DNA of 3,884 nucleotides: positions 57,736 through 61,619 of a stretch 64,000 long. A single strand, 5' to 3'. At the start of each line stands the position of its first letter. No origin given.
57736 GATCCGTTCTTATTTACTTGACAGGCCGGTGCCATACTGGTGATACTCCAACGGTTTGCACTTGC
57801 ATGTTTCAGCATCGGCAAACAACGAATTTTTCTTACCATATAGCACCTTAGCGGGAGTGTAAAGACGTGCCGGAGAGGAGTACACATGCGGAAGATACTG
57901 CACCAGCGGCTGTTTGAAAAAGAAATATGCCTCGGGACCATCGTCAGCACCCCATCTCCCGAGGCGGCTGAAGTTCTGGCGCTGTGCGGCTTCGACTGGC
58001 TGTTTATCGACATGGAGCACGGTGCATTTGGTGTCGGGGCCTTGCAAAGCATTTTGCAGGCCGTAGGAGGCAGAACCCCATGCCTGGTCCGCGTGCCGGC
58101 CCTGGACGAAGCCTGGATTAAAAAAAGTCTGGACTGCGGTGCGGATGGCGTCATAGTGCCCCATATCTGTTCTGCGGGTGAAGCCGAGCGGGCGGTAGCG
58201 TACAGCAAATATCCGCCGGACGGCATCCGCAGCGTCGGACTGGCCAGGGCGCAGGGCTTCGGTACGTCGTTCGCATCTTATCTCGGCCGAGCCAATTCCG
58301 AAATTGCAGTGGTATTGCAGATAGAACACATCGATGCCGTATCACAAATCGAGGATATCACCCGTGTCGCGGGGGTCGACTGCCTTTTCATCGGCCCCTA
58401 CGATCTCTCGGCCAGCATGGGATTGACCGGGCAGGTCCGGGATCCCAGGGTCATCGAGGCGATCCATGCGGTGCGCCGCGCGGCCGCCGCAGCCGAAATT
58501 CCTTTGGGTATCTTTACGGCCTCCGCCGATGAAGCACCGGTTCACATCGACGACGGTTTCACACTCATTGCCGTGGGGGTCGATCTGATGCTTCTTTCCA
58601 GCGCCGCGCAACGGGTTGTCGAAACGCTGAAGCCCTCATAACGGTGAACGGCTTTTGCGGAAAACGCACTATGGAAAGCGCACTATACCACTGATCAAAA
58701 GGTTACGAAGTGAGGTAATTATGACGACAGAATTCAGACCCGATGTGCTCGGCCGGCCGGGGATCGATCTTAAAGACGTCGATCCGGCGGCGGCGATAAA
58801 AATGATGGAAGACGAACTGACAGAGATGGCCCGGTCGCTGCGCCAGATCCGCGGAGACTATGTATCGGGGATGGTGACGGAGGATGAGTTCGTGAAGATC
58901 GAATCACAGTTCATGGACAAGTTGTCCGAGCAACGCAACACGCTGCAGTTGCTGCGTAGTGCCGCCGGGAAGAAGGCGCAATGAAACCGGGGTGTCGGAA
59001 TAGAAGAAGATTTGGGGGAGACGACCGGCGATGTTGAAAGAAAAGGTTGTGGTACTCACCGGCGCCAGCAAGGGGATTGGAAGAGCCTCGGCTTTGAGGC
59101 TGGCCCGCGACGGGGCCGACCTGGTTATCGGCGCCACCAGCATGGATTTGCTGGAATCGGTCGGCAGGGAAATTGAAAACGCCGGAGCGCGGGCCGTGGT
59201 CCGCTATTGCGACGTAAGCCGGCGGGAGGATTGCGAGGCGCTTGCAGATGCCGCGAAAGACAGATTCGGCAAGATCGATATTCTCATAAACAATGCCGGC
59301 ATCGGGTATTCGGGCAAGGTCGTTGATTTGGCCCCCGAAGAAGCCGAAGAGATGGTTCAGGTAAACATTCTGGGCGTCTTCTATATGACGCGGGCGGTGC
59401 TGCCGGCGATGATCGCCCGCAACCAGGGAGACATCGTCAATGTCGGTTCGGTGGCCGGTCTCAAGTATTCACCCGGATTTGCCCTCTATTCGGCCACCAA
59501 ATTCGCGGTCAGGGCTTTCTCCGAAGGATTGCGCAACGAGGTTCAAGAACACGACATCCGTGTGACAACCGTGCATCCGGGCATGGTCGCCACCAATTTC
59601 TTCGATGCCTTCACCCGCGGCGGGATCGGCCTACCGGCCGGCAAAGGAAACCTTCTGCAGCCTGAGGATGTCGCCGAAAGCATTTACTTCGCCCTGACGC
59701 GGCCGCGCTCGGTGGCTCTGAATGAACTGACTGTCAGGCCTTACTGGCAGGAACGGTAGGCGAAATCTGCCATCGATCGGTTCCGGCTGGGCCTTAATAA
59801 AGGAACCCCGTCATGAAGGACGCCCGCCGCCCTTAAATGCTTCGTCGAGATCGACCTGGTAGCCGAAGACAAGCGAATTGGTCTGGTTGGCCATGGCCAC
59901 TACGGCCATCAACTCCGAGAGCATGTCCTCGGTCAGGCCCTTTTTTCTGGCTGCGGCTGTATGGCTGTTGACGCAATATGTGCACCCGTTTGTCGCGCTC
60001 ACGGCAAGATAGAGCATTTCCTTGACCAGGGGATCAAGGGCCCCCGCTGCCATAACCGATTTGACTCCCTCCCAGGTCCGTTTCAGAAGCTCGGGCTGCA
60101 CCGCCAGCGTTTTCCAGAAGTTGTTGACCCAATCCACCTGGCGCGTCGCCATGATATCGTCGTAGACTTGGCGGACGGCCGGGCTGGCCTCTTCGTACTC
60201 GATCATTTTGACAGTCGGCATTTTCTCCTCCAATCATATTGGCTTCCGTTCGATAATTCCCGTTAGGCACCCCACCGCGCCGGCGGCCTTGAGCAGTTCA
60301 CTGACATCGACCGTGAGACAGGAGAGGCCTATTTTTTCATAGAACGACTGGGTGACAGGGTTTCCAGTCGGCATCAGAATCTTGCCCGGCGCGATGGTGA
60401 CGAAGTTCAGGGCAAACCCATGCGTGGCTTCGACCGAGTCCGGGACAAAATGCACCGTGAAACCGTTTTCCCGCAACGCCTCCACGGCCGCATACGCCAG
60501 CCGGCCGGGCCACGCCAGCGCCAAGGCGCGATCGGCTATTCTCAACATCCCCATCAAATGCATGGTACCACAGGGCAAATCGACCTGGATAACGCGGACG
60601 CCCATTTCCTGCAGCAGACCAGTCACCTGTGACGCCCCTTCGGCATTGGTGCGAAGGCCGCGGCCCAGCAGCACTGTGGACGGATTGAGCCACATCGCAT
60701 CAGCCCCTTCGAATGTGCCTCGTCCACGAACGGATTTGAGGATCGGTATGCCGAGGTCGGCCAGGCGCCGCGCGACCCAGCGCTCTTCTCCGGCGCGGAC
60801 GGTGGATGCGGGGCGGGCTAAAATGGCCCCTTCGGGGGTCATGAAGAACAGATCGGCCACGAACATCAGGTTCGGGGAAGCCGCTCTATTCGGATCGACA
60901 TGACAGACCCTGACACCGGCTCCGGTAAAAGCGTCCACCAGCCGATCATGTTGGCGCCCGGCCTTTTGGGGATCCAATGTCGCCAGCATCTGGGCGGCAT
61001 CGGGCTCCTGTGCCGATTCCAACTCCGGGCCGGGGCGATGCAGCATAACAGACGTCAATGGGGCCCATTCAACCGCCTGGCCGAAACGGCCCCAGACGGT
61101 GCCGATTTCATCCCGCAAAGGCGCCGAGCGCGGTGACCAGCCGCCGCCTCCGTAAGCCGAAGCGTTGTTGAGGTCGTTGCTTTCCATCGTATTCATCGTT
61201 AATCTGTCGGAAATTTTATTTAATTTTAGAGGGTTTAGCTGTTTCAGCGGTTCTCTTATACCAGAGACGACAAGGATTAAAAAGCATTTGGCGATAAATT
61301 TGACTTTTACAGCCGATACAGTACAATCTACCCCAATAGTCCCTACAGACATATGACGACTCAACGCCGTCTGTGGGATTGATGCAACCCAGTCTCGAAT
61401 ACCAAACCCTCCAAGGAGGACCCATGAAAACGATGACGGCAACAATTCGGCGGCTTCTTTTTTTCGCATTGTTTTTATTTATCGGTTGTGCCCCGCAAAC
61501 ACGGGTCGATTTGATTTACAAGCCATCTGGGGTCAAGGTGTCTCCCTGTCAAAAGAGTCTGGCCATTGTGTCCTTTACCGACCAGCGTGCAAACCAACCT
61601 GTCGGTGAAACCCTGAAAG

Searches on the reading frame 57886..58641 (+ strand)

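Call 63: search_protein_families(library=pfam, proteins=[window:57886-58641:+], max_evalue=1e-8)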
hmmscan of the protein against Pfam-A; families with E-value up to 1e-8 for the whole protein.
window:57886-58641:+ (251 aa): 1 family
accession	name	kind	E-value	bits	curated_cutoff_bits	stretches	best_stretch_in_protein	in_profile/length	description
PF03328.21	HpcH_HpaI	-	1e-37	130.1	25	1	23-239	9-220/221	HpcH/HpaI aldolase/citrate lyase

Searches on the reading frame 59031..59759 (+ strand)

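Call 63: search_protein_families(library=pfam, proteins=[window:59031-59759:+], max_evalue=1e-8)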
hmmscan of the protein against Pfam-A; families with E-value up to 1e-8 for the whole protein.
window:59031-59759:+ (242 aa): 3 families
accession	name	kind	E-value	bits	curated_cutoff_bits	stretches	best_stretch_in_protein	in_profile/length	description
PF00106.31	adh_short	-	6.1e-61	205.8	26.6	1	5-192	1-188/195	short chain dehydrogenase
PF13561.12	adh_short_C2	-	1.1e-42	146.7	27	1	11-220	1-215/236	Enoyl-(Acyl carrier protein) reductase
PF08659.16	KR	-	1.5e-13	51.5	22.6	1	7-170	3-166/180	KR domain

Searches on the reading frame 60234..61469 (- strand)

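Call 63: search_protein_families(library=pfam, proteins=[window:60234-61469:-], max_evalue=1e-8)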
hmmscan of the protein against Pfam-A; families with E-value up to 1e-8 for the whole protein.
window:60234-61469:- (411 aa): 1 family
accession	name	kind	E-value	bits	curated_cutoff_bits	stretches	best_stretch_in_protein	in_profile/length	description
PF02274.22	ADI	-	1.4e-12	47.8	22.8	0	198-313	121-250/377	Arginine deiminase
